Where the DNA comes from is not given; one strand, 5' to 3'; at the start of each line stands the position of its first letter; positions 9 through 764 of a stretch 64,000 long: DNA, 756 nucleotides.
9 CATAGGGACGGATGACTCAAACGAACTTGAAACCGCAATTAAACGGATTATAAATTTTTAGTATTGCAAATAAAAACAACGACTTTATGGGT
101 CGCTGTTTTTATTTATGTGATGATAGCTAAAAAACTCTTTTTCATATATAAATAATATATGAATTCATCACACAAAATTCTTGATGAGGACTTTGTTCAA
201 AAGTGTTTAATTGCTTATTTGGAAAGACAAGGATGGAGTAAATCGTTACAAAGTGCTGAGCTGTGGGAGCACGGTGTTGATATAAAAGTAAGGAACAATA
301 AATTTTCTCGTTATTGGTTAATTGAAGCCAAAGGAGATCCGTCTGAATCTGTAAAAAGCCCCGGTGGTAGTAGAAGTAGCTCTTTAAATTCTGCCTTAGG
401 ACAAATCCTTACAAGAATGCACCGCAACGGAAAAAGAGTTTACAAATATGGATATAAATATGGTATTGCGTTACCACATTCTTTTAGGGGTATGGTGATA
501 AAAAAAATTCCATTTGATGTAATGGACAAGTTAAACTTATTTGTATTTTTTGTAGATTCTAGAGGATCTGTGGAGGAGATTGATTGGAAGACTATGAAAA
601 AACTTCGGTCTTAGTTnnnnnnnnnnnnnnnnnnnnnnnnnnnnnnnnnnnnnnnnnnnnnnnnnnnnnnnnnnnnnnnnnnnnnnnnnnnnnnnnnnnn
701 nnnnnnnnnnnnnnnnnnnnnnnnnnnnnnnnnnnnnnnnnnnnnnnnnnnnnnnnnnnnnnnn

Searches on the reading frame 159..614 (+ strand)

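Call 6: search_protein_families(library=padloc, proteins=[window:159-614:+], max_evalue=1)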
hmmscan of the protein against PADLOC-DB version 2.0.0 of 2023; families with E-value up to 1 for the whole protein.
window:159-614:+ (151 aa): 1 family
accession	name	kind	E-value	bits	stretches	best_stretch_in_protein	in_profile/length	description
PDLC04335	PDC-M02B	-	0.041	10.7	1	17-44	11-41/364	-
